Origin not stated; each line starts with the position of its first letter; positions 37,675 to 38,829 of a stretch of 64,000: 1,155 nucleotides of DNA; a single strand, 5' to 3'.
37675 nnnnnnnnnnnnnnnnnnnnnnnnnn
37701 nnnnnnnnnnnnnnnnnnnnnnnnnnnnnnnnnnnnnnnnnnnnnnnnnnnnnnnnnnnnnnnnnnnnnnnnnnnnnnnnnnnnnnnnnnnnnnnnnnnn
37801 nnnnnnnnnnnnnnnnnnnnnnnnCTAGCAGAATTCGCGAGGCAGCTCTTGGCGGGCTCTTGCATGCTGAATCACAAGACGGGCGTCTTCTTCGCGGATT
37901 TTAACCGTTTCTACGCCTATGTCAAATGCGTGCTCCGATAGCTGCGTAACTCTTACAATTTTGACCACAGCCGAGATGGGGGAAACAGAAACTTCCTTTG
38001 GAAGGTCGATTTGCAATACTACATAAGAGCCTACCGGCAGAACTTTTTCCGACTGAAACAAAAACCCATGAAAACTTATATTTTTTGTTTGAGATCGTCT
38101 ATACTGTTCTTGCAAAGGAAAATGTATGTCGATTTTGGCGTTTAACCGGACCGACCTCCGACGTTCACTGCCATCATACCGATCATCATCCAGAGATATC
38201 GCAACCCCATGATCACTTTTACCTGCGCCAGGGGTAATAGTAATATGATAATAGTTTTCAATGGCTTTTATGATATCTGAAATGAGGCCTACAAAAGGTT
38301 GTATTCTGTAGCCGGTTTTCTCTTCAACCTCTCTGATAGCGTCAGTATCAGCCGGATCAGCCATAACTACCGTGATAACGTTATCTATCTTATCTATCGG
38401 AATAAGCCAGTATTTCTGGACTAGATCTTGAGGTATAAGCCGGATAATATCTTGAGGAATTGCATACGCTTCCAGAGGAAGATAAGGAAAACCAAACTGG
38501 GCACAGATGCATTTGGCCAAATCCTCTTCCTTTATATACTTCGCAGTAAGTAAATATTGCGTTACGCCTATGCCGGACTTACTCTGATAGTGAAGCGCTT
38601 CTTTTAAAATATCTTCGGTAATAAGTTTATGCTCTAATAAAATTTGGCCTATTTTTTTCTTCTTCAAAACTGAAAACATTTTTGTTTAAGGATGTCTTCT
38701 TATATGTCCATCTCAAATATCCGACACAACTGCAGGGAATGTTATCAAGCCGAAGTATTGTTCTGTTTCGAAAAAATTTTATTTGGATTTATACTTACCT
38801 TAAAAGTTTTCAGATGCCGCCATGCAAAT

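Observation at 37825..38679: MshEN-PilZ fusion: two different c-di-GMP-binding domains in one protein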

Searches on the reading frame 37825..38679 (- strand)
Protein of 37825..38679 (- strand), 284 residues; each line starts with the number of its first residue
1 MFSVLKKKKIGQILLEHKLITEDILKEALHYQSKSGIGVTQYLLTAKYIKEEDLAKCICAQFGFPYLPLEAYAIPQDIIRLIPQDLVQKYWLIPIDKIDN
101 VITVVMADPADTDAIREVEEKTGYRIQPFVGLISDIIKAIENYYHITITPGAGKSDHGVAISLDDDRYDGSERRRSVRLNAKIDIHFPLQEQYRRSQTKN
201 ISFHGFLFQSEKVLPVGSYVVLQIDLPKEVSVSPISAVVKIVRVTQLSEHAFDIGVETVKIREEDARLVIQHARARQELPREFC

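Call 3: search_protein_families(library=pfam, proteins=[window:37825-38679:-], max_evalue=1)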
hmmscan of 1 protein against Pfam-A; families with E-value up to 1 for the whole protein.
window:37825-38679:- (284 aa): 2 families
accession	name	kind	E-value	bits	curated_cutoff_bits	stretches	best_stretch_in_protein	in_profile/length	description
PF05157.20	MshEN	-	4.9e-18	65.3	23.1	1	62-145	1-85/90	MshEN domain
PF07238.19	PilZ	-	1.6e-09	38.5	22.5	1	172-272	1-99/102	PilZ domain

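Call 4: search_protein_families(library=ncbifam, proteins=[window:37825-38679:-], max_evalue=1)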
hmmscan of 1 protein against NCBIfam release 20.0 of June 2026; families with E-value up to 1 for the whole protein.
window:37825-38679:- (284 aa): 8 families
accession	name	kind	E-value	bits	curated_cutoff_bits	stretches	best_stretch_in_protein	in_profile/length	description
TIGR02538.1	type_IV_pilB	equivalog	1.5e-20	73.3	675.65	1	9-156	1-148/564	type IV-A pilus assembly ATPase PilB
NF008411.1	PRK11234.1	equivalog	4.3e-14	51.8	1170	1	7-144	481-617/723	cyclic di-3',5'-guanylate-activated glycosyltransferase NfrB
NF012033.0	PRK15489.1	equivalog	1.8e-12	46.2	537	1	6-138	489-621/703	glycosyl transferase family protein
NF053729.1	c-di-GMP_motif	domain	3.6e-10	39.5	38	1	9-61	1-53/53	cyclic di-GMP-binding domain-containing protein, MshE-related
TIGR02266.1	gmx_TIGR02266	paralog_domain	2.5e-05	24.4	68.7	1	178-269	1-91/96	TIGR02266 family protein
TIGR03029.1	EpsG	equivalog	0.00038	19.7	313.8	1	8-79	3-74/274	chain length determinant protein tyrosine kinase EpsG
TIGR02533.1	type_II_gspE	equivalog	0.004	15.9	630.25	1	80-146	2-68/486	type II secretion system ATPase GspE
NF004346.0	PRK05728.1-2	equivalog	0.13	12.7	234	0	148-201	81-134/141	DNA polymerase III subunit chi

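Call 5: search_solved_structures(query=window:37825-38679:-, max_evalue=1, show_alignments=3)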
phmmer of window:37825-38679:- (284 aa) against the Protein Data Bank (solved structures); distinct sequences matched with E-value up to 1: 21.
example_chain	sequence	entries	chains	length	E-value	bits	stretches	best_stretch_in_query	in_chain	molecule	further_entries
6f8l_G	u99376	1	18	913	7.9e-33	117.5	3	6-144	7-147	Type IV pilus assembly protein PilF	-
6olj_C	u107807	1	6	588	1e-18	71.2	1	5-149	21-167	Type IV pilus biogenesis ATPase PilB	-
5tsg_B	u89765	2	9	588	1.1e-18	71.2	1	5-149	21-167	Type IV pilus biogenesis ATPase PilB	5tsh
5zfr_A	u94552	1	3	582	6.9e-18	68.5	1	6-147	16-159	Type IV pilus biogenesis ATPase PilB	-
3jc8_Ba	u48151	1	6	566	1.3e-16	64.3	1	9-144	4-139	Type IV-A pilus assembly ATPase PilB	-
9g1w_A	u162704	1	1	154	1.4e-12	51.1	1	6-144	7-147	Type IV pilus assembly ATPase PilB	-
6ejf_G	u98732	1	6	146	4.3e-11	46.2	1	7-144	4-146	Type IV pilus assembly protein PilF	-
7lko_B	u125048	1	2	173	8.8e-11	45.2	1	12-144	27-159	Pilus biogenesis protein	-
7lkm_A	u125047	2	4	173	1.1e-09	41.5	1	12-144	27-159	Pilus biogenesis protein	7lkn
5htl_A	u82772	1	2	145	2.3e-08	37.3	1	7-116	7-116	MSHA biogenesis protein MshE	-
6ejf_J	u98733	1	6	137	5.6e-07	32.7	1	6-118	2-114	Type IV pilus assembly protein PilF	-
8pdk_A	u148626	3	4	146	5.6e-07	32.7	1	6-118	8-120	c-di-GMP binding domain of the ATPase enzyme PilF | ATP-binding motif-containing protein pilF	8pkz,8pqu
2d27_A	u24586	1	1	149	1e-06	31.8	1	9-144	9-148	type II secretion ATPase XpsE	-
2d28_C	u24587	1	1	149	1.2e-06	31.6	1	9-144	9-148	type II secretion ATPase XpsE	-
8pfa_A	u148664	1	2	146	1.3e-06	31.5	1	6-118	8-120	c-di-GMP binding domain of the ATPase enzyme PilF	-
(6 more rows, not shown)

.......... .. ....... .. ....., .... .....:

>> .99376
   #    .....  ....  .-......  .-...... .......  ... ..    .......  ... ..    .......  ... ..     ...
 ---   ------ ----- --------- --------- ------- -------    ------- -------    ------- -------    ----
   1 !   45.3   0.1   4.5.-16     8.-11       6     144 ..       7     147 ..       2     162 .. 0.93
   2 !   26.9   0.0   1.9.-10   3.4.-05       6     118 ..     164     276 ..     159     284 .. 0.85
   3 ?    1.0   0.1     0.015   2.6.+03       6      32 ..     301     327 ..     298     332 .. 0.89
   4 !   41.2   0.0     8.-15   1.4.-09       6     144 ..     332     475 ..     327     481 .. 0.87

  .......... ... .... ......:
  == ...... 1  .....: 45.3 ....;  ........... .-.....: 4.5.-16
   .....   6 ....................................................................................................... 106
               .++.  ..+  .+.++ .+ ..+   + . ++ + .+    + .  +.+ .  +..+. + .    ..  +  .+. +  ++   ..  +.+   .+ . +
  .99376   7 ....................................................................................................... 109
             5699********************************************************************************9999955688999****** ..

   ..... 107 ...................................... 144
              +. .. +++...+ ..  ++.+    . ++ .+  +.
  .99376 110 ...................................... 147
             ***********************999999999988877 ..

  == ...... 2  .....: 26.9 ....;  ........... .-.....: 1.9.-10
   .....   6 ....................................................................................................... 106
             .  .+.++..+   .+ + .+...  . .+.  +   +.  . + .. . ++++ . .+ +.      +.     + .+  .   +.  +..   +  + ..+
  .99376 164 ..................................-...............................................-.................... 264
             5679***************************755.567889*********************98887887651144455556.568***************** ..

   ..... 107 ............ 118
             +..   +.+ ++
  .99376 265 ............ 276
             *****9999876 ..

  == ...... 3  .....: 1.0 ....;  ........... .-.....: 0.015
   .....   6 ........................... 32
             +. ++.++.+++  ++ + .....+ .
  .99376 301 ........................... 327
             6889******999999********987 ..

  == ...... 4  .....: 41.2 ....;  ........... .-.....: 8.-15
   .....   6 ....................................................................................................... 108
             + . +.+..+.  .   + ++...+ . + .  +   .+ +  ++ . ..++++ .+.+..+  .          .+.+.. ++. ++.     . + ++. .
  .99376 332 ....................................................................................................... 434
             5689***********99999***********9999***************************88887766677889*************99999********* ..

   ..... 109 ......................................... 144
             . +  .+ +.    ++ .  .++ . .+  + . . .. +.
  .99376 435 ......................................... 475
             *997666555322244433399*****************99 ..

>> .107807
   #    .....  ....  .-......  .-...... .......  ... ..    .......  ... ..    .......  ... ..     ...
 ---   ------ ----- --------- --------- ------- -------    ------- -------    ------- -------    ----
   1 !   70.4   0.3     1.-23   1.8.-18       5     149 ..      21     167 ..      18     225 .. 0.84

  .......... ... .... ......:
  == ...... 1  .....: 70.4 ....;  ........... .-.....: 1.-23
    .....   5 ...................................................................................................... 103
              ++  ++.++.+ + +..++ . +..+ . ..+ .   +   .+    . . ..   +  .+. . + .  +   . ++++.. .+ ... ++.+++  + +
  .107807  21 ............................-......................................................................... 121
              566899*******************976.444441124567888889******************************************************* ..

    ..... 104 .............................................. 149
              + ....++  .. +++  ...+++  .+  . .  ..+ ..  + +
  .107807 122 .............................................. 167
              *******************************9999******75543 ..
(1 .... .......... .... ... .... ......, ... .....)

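Call 13: find_homologous_proteins(query=window:37825-38679:-, max_evalue=0.00001)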
Query window:37825-38679:- (284 aa): 25 proteins with E <= 0.00001 among 1456 candidates.
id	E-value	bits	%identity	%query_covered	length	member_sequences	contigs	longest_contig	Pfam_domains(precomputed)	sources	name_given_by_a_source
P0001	1.1e-179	614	100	99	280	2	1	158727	PF07238.20,PF05157.21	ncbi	ncbi:MAG: PilZ domain-containing protein [Candidatus Omnitrophota bacterium]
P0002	1.8e-147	508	82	100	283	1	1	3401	PF07238.20,PF05157.21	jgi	-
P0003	1.4e-126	440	73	98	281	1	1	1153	PF07238.20,PF05157.21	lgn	-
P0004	7.8e-102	359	61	95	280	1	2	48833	PF07238.20,PF05157.21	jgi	jgi:hypothetical protein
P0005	1.3e-96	341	59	96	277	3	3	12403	PF07238.20,PF05157.21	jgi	jgi:hypothetical protein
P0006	2.6e-95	337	56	94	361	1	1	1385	PF07238.20,PF05157.21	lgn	-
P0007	3.4e-95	337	55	96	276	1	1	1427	PF05157.21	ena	-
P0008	1.1e-94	335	59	94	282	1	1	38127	PF07238.20,PF05157.21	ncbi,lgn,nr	ncbi:MAG: PilZ domain-containing protein [Candidatus Omnitrophota bacterium]|nr:PilZ domain-containi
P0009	7.8e-94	332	56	96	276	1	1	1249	PF07238.20,PF05157.21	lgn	-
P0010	1.7e-93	331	55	95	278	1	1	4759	PF07238.20,PF05157.21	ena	-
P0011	2.3e-93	331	53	96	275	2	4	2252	PF07238.20,PF05157.21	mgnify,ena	mgnify:CR=1 FL=1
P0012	2.0e-92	328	55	95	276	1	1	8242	PF07238.20,PF05157.21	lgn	-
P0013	3.8e-92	327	55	95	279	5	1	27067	PF07238.20,PF05157.21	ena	-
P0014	7.3e-92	326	54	94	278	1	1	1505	PF07238.20,PF05157.21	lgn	-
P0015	7.5e-91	323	52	95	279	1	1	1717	PF07238.20,PF05157.21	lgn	-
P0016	1.7e-90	321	54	95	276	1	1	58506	PF07238.20,PF05157.21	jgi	-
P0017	1.1e-89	319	52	96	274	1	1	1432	PF07238.20,PF05157.21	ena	-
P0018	3.8e-89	317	52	96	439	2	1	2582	PF07238.20,PF05157.21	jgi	-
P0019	2.5e-87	311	51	96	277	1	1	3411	PF07238.20,PF05157.21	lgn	-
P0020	3.2e-86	307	52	95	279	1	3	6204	PF07238.20,PF05157.21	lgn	-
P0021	4.1e-85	304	49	95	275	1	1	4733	PF07238.20,PF05157.21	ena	-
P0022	1.1e-81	292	48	96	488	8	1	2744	PF07238.20,PF05157.21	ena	-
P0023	1.6e-56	210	40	90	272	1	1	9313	PF07238.20,PF05157.21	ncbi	-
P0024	1.3e-50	191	44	79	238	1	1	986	PF05157.21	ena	-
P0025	3.8e-14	71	35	49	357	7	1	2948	PF05157.21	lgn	-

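Call 17: find_encoding_contigs(protein=P0016, flank=8000, max_places=2)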
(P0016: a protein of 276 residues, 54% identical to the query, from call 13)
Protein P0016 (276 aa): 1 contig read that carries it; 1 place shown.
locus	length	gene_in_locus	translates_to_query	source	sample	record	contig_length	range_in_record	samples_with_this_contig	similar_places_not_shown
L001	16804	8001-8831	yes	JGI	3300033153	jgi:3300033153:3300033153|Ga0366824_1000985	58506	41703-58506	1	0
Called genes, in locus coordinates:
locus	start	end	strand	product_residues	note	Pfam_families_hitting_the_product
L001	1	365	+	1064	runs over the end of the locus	PF00873:ACR_tran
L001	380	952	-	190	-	PF01862:PvlArgDC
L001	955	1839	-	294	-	PF00491:Arginase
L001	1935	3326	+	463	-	PF00939:Na_sulph_symp (faint), PF02040:ArsB, PF03600:CitMHS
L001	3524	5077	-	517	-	PF00209:SNF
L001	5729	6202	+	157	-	PF03358:FMN_red (weak), PF12682:Flavodoxin_4, PF12724:Flavodoxin_5 (faint)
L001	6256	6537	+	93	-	PF02183:HALZ (faint)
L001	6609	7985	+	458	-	PF00672:HAMP, PF13487:HD_5, PF01966:HD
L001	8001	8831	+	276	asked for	PF05157:MshEN, PF07238:PilZ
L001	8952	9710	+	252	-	PF00535:Glycos_transf_2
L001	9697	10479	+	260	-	PF00535:Glycos_transf_2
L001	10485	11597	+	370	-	PF00106:adh_short, PF01073:3Beta_HSD, PF01370:Epimerase, PF02719:Polysacc_synt_2, PF05368:NmrA, PF16363:GDP_Man_Dehyd, PF01370:Epimerase, PF16363:GDP_Man_Dehyd, +2 more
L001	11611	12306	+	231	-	PF00535:Glycos_transf_2, PF13641:Glyco_tranf_2_3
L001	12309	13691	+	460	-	PF02310:B12-binding, PF04055:Radical_SAM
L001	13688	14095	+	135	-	-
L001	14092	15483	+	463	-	-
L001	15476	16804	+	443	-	?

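Call 18: find_encoding_contigs(protein=P0004, flank=8000, max_places=2)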
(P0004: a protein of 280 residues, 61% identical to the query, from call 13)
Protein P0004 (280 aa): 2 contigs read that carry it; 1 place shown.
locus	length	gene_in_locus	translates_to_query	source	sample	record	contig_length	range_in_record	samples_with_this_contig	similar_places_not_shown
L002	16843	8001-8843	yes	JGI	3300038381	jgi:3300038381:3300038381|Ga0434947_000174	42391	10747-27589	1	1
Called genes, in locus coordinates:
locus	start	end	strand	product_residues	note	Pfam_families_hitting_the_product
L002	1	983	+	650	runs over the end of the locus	PF12831:FAD_oxidored (weak), PF13450:NAD_binding_8 (weak), PF13484:Fer4_16 (weak), PF00037:Fer4 (weak), PF12837:Fer4_6 (weak), PF12838:Fer4_7, PF13237:Fer4_10, PF14697:Fer4_21, +5 more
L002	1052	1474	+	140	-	PF02662:FlpD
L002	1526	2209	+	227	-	PF13183:Fer4_8 (faint), PF13534:Fer4_17 (faint), PF00037:Fer4 (faint), PF13237:Fer4_10 (weak), PF12838:Fer4_7 (weak), PF13187:Fer4_9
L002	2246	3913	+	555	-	PF00890:FAD_binding_2, PF01134:GIDA (faint), PF01266:DAO (faint), PF03486:HI0933_like (faint), PF07992:Pyr_redox_2 (weak)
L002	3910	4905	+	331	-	PF01058:Oxidored_q6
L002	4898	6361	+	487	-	PF27537:HoxH, PF00374:NiFeSe_Hases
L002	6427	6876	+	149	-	PF01750:HycI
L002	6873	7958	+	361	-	PF01656:CbiA, PF13500:AAA_26, PF07085:DRTGG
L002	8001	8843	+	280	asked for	PF05157:MshEN, PF07238:PilZ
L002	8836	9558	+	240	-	PF00881:Nitroreductase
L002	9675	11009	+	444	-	PF16952:Gln-synt_N_2 (weak), PF03951:Gln-synt_N, PF00120:Gln-synt_C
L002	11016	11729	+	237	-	PF01590:GAF, PF13185:GAF_2, PF13492:GAF_3, PF03861:ANTAR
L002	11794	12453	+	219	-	PF01797:Y1_Tnp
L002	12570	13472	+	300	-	PF00728:Glyco_hydro_20 (faint)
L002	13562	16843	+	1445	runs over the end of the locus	PF00349:Hexokinase_1, PF03727:Hexokinase_2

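Call 19: find_encoding_contigs(protein=P0008, flank=8000, max_places=2)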
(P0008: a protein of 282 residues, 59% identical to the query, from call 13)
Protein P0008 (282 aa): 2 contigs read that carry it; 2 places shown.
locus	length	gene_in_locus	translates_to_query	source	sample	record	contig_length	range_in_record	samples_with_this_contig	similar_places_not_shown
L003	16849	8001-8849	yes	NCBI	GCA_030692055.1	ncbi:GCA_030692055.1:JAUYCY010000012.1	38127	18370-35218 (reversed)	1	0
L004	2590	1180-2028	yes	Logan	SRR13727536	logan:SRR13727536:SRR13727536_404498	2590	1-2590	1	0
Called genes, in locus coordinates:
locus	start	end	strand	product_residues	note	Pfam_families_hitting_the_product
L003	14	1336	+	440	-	PF00070:Pyr_redox (faint), PF00890:FAD_binding_2 (weak), PF01134:GIDA (faint), PF01266:DAO (faint), PF03486:HI0933_like, PF07992:Pyr_redox_2, PF12831:FAD_oxidored, PF22780:HI0933_like_1st, +2 more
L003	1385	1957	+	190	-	-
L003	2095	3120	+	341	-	PF00515:TPR_1 (faint), PF07719:TPR_2 (faint), PF13174:TPR_6 (faint), PF13181:TPR_8 (faint), PF13374:TPR_10 (faint), PF13424:TPR_12 (faint), PF13428:TPR_14 (faint), PF13431:TPR_17 (faint), +2 more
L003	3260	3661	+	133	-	-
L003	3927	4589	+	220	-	PF02525:Flavodoxin_2, PF03358:FMN_red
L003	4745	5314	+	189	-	-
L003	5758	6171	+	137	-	-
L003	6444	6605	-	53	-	-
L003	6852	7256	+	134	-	-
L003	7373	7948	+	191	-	PF12158:DUF3592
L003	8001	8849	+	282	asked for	PF05157:MshEN, PF07238:PilZ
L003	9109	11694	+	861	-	PF00690:Cation_ATPase_N, PF00122:E1-E2_ATPase, PF00702:Hydrolase, PF13246:Cation_ATPase, PF00689:Cation_ATPase_C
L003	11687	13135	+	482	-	PF00662:Proton_antipo_N (weak), PF00361:Proton_antipo_M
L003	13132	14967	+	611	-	PF00662:Proton_antipo_N (weak), PF00361:Proton_antipo_M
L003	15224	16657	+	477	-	PF00361:Proton_antipo_M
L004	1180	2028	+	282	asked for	PF05157:MshEN, PF07238:PilZ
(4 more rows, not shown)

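Call 21: find_encoding_contigs(protein=P0013, flank=8000, max_places=2)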
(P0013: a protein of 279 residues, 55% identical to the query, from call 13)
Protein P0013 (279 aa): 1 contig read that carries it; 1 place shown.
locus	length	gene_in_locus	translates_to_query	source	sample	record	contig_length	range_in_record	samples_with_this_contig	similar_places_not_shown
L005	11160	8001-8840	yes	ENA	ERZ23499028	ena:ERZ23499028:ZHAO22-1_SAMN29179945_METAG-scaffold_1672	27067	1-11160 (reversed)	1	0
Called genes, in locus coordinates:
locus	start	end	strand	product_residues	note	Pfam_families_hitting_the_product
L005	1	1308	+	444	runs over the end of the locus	PF13487:HD_5, PF01966:HD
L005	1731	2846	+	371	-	PF06925:MGDG_synth, PF02350:Epimerase_2 (weak), PF04101:Glyco_tran_28_C, PF00534:Glycos_transf_1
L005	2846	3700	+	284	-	PF03279:Lip_A_acyltrans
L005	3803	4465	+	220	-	PF00535:Glycos_transf_2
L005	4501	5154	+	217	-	PF01135:PCMT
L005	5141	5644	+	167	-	PF06695:Sm_multidrug_ex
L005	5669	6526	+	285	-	PF00175:NAD_binding_1 (weak), PF10418:DHODB_Fe-S_bind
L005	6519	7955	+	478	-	PF14691:Fer4_20, PF00070:Pyr_redox (faint), PF00890:FAD_binding_2 (weak), PF01494:FAD_binding_3 (weak), PF01946:Thi4 (weak), PF03486:HI0933_like (faint), PF07992:Pyr_redox_2, PF13450:NAD_binding_8 (weak), +2 more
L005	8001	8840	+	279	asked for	PF05157:MshEN, PF07238:PilZ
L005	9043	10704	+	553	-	PF01645:Glu_synthase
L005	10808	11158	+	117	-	?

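Call 22: find_encoding_contigs(protein=P0005, flank=8000, max_places=3)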
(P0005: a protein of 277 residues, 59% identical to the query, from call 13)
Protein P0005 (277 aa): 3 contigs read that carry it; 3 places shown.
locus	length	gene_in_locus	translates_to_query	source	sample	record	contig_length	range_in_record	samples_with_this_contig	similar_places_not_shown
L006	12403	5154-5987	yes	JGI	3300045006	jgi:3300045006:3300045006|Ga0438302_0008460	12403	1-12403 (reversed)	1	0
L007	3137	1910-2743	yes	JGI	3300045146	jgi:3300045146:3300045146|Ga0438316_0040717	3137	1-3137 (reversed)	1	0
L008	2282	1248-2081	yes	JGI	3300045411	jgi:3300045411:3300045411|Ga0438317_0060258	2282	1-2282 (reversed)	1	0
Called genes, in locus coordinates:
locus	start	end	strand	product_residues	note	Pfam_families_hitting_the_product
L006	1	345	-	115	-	?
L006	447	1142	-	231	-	PF01128:IspD, PF12804:NTP_transf_3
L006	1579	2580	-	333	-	PF27675:YCF81_N (weak), PF01850:PIN (weak), PF13638:PIN_4 (weak), PF01938:TRAM (weak)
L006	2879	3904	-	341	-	PF01548:DEDD_Tnp_IS110, PF02371:Transposase_20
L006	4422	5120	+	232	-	PF01590:GAF, PF13185:GAF_2, PF13492:GAF_3, PF03861:ANTAR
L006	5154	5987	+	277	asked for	PF05157:MshEN, PF07238:PilZ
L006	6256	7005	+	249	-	PF04402:SIMPL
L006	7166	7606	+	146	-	-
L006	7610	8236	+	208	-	PF13548:DUF4126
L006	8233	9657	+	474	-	PF00515:TPR_1 (weak), PF07719:TPR_2 (faint), PF13428:TPR_14 (faint)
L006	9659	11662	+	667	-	-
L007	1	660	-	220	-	?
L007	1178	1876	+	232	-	PF01590:GAF, PF13185:GAF_2, PF13492:GAF_3, PF03861:ANTAR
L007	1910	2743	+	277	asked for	PF05157:MshEN, PF07238:PilZ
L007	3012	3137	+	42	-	?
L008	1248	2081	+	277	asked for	PF05157:MshEN, PF07238:PilZ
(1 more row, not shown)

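Call 23: find_encoding_contigs(protein=P0023, flank=8000, max_places=2)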
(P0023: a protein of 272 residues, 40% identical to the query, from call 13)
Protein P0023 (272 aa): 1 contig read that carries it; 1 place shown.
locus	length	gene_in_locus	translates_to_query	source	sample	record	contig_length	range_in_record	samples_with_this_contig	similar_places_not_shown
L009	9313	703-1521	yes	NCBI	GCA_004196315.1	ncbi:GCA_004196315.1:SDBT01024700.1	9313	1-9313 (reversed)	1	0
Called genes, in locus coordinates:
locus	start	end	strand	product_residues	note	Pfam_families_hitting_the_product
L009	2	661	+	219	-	?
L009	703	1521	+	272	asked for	PF05157:MshEN, PF07238:PilZ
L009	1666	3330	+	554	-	PF01645:Glu_synthase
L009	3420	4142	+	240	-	PF13185:GAF_2, PF01590:GAF, PF13492:GAF_3, PF03861:ANTAR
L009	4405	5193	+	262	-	-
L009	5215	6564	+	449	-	PF00909:Ammonium_transp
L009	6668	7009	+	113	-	PF00543:P-II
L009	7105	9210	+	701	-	PF12437:GSIII_N, PF00120:Gln-synt_C, PF18318:Gln-synt_C-ter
